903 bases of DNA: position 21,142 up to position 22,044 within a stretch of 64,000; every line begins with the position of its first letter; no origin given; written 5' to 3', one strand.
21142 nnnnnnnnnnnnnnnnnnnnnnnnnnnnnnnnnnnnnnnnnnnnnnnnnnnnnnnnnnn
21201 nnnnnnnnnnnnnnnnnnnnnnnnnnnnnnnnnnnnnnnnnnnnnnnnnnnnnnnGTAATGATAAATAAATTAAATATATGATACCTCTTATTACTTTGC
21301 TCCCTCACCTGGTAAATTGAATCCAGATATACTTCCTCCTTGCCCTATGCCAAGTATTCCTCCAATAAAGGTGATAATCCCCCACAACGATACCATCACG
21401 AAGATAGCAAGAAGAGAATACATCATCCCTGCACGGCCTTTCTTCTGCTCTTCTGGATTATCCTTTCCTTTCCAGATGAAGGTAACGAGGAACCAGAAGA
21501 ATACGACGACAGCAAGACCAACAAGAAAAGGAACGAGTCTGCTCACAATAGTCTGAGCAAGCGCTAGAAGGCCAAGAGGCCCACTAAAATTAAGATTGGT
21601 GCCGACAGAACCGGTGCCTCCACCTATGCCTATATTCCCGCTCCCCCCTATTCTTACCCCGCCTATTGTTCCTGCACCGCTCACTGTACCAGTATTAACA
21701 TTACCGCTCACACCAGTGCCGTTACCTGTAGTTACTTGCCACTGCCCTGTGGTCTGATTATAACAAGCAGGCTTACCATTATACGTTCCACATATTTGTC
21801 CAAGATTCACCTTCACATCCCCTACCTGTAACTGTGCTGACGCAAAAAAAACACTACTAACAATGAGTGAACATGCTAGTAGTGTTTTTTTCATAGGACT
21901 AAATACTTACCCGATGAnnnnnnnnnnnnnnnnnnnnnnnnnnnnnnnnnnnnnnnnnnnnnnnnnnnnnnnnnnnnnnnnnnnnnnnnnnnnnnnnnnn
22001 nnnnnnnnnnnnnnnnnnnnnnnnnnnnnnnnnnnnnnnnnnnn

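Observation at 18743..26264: Cluster of six paralogous VirB2/TrbC-like two-helix secreted 'pilin-like' proteins, possibly on a tRNA-adjacent island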

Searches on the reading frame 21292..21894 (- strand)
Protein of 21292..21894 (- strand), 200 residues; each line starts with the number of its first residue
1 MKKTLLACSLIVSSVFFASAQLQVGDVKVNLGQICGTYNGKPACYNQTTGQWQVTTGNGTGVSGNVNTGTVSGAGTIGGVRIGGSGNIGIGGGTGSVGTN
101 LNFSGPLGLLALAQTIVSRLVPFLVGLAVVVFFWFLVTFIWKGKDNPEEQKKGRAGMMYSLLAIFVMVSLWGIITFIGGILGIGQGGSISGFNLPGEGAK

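Call 4: search_protein_families(library=pfam, proteins=[window:21292-21894:-], max_evalue=1)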
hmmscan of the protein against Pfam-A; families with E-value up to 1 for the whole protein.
window:21292-21894:- (200 aa): 4 families
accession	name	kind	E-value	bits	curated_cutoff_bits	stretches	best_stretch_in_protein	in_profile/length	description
PF18895.5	T4SS_pilin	-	3.6e-06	27.4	26.6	1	114-177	10-71/71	Type IV secretion system pilin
PF01036.24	Bac_rhodopsin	-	0.011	15.7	24.6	1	108-173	115-181/224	Bacteriorhodopsin-like protein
PF15062.11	ARL6IP6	-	0.031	14.9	27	1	115-138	22-45/86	Haemopoietic lineage transmembrane helix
PF15807.10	MAP17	-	0.061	13.8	29.6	1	114-139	22-47/122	Membrane-associated protein 117 kDa, PDZK1-interacting protein 1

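Call 89: search_protein_families(library=ncbifam, proteins=[window:21292-21894:-], max_evalue=0.1)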
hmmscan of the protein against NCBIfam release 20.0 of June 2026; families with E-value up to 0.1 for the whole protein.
window:21292-21894:- (200 aa): 1 family
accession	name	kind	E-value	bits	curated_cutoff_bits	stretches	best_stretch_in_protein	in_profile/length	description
NF045849.1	ICE_MMCAP2_0565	equivalog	5.7e-05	22.7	40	1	124-180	17-79/80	Mbov_0395 family pilin-like conjugal transfer protein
